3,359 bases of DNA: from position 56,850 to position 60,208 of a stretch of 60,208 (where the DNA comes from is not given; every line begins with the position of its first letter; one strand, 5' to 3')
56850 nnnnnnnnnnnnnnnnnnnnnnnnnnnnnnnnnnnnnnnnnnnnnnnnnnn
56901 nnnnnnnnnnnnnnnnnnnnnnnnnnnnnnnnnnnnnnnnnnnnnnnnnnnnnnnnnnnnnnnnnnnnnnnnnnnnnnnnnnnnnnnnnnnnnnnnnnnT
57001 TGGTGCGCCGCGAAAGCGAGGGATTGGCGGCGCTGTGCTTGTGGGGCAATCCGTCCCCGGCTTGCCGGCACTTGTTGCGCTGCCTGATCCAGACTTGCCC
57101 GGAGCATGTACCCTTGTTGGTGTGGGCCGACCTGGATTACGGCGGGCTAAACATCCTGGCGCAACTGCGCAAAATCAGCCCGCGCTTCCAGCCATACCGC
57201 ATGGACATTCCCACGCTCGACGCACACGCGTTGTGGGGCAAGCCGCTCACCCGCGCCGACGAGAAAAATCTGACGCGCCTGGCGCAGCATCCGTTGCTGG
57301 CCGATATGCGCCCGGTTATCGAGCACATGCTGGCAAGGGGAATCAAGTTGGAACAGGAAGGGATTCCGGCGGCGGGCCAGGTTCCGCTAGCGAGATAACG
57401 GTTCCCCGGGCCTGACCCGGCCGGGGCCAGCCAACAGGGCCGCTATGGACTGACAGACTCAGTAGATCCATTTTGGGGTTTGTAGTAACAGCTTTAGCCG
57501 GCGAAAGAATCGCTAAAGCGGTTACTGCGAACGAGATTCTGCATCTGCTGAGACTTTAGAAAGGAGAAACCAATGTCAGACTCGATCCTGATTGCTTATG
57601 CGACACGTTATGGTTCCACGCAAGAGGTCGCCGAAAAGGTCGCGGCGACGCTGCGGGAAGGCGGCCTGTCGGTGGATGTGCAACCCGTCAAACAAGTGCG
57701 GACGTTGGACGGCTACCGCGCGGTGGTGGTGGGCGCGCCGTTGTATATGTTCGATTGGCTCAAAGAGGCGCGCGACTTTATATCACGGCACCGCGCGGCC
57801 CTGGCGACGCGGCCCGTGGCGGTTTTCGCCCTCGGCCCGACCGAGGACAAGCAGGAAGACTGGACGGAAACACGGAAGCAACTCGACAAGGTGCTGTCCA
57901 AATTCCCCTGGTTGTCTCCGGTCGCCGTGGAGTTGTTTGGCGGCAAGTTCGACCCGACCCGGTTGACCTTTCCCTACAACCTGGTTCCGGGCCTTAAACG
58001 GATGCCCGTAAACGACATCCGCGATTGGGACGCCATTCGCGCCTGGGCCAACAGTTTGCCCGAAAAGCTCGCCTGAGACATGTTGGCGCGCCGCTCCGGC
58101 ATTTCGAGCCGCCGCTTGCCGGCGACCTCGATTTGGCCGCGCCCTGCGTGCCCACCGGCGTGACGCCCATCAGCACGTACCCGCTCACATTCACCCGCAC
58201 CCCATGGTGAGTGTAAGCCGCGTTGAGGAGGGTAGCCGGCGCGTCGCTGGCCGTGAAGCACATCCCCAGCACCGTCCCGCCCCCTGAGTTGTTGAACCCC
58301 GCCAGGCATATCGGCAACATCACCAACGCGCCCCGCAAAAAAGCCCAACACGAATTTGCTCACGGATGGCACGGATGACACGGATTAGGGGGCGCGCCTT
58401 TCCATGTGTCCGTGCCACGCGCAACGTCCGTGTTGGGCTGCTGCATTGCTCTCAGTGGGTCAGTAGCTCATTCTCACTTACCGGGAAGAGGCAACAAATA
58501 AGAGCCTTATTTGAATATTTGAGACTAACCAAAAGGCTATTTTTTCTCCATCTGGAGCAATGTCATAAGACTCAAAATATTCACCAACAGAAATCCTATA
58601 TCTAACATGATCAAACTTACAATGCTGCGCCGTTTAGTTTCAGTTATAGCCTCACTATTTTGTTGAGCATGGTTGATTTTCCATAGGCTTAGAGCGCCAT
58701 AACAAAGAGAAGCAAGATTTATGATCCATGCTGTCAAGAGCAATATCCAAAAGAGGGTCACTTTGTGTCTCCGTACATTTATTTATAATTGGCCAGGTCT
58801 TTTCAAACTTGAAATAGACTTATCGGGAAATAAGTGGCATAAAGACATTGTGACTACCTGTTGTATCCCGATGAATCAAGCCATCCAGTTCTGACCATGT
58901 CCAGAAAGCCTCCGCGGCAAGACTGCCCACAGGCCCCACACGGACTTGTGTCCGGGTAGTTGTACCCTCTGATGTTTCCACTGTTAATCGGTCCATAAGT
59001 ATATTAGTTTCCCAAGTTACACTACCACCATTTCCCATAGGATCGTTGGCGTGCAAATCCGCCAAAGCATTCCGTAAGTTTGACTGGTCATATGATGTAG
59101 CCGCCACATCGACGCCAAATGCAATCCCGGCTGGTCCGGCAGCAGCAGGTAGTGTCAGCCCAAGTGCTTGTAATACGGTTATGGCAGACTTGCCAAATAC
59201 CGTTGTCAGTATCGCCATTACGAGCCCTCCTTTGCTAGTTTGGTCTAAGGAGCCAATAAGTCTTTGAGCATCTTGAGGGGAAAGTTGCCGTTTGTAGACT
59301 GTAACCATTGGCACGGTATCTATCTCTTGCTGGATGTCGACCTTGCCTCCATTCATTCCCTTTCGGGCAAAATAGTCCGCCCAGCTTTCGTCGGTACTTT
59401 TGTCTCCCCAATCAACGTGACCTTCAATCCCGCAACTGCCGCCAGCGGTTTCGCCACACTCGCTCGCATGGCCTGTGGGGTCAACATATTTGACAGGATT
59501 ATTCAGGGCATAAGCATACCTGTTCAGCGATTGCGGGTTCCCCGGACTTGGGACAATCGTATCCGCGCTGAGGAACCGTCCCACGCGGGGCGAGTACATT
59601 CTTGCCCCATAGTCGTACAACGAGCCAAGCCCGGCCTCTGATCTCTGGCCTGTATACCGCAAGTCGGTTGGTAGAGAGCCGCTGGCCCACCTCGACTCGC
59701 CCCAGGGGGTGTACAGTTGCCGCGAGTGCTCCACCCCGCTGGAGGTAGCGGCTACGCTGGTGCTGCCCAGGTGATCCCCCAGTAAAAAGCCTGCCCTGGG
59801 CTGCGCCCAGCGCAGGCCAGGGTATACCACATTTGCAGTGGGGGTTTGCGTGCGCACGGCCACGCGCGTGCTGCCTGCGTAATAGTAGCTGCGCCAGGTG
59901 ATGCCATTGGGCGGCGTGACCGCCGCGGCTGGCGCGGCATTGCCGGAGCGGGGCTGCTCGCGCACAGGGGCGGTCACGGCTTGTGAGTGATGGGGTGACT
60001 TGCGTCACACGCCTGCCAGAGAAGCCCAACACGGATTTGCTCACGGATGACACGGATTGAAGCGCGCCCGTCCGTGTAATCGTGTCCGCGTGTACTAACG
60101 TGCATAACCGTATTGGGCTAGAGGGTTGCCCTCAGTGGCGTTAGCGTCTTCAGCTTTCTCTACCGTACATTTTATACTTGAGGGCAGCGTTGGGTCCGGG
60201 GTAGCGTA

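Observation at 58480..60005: Orphan Rhs C-terminal toxin plus candidate immunity module in a low-GC patch, lacking its own start codon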

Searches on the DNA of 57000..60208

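Call 8: search_rna_families(source=window, start=57000, end=60208, threshold=evalue, max_evalue=1)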
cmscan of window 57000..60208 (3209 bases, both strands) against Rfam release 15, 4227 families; matches with E-value up to 1: 1.
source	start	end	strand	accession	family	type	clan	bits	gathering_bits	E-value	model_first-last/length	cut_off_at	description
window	58613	58733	-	RF00407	SNORA50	Gene; snRNA; snoRNA; HACA-box;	CL00034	23.4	90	0.36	1-136/136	no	Small nucleolar RNA SNORA50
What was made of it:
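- Tried and rejected: The only match was a chance SNORA50 hit at E 0.36 (call 8).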

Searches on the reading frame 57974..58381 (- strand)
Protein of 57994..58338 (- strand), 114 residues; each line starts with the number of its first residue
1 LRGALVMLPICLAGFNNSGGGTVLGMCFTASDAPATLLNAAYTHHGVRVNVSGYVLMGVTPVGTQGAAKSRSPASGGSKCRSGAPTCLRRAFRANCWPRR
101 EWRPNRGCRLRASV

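Call 51: search_protein_families(library=pfam, proteins=[window:57994-58338:-, window:57974-58381:-], max_evalue=1)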
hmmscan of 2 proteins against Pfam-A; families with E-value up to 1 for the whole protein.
window:57994-58338:- (114 aa): 0 families

window:57974-58381:- (135 aa): 0 families
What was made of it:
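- Tried and rejected: The 250-nt GC-rich spacer at 58077-58325 and the ORFs within it have no Pfam match (call 51).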

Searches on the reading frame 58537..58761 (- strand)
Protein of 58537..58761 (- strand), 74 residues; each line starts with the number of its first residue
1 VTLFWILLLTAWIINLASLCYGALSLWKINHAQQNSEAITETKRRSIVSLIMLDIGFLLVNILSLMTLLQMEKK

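Call 9: search_protein_families(library=pfam, proteins=[window:58537-58761:-], max_evalue=0.01)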
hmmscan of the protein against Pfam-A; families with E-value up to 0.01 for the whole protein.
window:58537-58761:- (74 aa): 0 families

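Call 12: search_protein_families(library=ncbifam, proteins=[window:58537-58761:-], max_evalue=0.1)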
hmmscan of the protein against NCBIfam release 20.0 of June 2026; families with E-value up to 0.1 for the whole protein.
window:58537-58761:- (74 aa): 1 family
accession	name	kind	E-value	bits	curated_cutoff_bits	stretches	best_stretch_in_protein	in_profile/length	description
TIGR02866.1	CoxB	equivalog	0.046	13.3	147.7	1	2-72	11-83/202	cytochrome c oxidase subunit II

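Call 18: find_encoding_contigs(protein=window:58537-58761:-, flank=10000, max_places=10)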
Protein window:58537-58761:- (74 aa): 1 contig read that carries it; 1 place shown.
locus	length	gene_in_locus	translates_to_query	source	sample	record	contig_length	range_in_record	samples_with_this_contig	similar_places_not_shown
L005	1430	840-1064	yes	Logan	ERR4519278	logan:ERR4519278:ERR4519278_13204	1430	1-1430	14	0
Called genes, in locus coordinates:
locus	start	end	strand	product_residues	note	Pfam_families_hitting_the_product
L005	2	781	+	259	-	?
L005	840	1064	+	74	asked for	-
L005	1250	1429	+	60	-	?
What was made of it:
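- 58537..58761 (-): 74-aa two-TM protein gene, the candidate immunity gene. It has a GTG start, with GGAG at 58769-58772 seven nt upstream. GC is 38%. It is called as a gene on Logan contig L005, seen in 14 samples (call 18).
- The sequence is identical across 14 samples (call 18).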

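Call 52: search_protein_families(library=padloc, proteins=[window:58537-58761:-], max_evalue=0.1)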
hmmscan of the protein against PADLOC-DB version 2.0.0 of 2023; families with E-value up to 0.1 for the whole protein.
window:58537-58761:- (74 aa): 0 families

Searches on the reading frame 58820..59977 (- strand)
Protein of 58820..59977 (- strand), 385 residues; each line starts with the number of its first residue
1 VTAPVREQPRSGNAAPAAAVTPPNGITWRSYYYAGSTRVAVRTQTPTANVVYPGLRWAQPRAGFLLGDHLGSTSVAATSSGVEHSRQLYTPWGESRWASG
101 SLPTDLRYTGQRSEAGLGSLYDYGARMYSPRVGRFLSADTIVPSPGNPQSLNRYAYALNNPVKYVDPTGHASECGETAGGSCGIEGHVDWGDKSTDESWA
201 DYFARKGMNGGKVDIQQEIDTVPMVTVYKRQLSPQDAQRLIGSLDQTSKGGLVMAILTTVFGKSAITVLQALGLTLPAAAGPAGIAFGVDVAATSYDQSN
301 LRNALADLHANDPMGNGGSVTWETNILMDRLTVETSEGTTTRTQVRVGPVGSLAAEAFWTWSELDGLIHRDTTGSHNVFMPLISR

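Call 9: search_protein_families(library=pfam, proteins=[window:58820-59977:-], max_evalue=0.01)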
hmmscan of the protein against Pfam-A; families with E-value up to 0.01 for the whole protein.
window:58820-59977:- (385 aa): 0 families

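Call 10: find_encoding_contigs(protein=window:58820-59977:-, flank=10000, max_places=6)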
Protein window:58820-59977:- (385 aa): no gene with exactly this product is on record in the collection.

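Call 12: search_protein_families(library=ncbifam, proteins=[window:58820-59977:-], max_evalue=0.1)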
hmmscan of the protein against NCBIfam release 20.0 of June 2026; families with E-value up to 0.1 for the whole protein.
window:58820-59977:- (385 aa): 1 family
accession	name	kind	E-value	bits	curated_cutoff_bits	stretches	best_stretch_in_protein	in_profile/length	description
TIGR03696.1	Rhs_assc_core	domain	7.3e-23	80.9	32.5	1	89-170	1-76/76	RHS repeat-associated core domain-containing protein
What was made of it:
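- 59468..60004 (-): 5'-truncated Rhs core end. The open frame starts at 60004 and the first possible start is GTG 59977. It contains an A/P-rich linker, '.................', the last shell strands, and the plug/aspartyl-protease motif ending in DPTGH at 59468-59482. Its composition is host-like (GC 64%, GC3 72%). TIGR03696 matches at aa 89-170, E 7.3e-23 (call 12).
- On Rhs / YD-repeat polymorphic toxin (C-terminal core): E 7.3e-23, 80.9 bits against a cut-off of 32.5, at aa 89-170 (call 12).
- Checked: NCBIfam TIGR03696 (Rhs_assc_core) matches aa 89-170 at E 7.3e-23, 80.9 bits against a cut-off of 32.5 (call 12).
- Rhs core end: TIGR03696 at E 7e-23 (call 12).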

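Call 52: search_protein_families(library=padloc, proteins=[window:58820-59977:-], max_evalue=0.1)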
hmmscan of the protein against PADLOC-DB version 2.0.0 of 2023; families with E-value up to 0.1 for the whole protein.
window:58820-59977:- (385 aa): 0 families

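Call 80: search_solved_structures(query=window:58823-59977:-, max_evalue=0.01, show_alignments=1)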
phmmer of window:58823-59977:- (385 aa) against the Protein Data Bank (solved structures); distinct sequences matched with E-value up to 0.01: 16.
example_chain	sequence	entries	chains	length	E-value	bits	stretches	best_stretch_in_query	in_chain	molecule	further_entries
6suq_A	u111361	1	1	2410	2.1e-08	36.7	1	69-177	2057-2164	TcdB2,TccC3,Genome polyprotein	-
8fjp_A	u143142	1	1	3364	2.1e-07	33.4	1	65-171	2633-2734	salivary gland surface protein 1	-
6suf_F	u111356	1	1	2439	2.7e-07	33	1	69-171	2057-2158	TcdB2,TccC3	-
6h6e_F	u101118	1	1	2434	2.8e-07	33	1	69-171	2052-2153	TcdB2,TccC3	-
6sup_A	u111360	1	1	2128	6e-07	31.9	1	69-169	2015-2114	TcdB2,TccC3,Cell division control protein 42 homolog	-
9c4k_Q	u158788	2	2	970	6.1e-07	31.9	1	75-171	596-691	Toxin subunit YenC2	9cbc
4igl_B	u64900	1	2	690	1.2e-06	31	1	75-169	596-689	YenC2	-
6h6g_A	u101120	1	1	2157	1.2e-06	30.9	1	69-169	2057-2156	TcdB2,TccC3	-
4o9x_A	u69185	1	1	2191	1.3e-06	30.9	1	69-169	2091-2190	TcdB2, TccC3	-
6sue_F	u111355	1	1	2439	1.5e-06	30.6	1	69-171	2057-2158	TcdB2,TccC3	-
6h6f_F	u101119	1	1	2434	1.5e-06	30.6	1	69-171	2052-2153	TcdB2,TccC3,TccC3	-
6l7i_G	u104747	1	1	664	3.6e-06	29.3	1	69-169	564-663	TccC2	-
9on3_A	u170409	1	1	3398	2.5e-05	26.6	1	66-170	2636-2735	SGS4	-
8h8a_A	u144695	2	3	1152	0.0011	21.2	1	105-169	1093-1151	Putative Rhs-family protein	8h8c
8h8b_A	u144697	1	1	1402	0.0027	19.9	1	105-175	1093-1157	Putative Rhs-family protein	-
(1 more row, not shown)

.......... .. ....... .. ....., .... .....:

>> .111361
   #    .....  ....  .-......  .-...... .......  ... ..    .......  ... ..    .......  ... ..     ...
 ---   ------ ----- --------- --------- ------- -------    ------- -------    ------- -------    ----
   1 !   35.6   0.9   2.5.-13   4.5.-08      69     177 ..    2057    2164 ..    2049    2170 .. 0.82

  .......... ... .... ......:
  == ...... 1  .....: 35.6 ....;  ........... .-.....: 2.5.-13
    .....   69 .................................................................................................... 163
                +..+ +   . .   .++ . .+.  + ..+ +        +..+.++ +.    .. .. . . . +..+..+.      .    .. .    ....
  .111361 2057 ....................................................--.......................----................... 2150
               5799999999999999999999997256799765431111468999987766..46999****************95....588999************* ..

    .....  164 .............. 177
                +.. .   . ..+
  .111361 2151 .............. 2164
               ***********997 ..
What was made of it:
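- On Rhs / YD-repeat polymorphic toxin (C-terminal core): It aligns with the C-terminal plug region of TccC3, YenC2 and Tse5 (call 80).
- Checked: PDB chains of TccC3, YenC2 and Tse5 align to aa 59-177 and stop at DPTGH (call 80).
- PDB TccC3/YenC2/Tse5 alignments all end at DPTGH (call 80).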
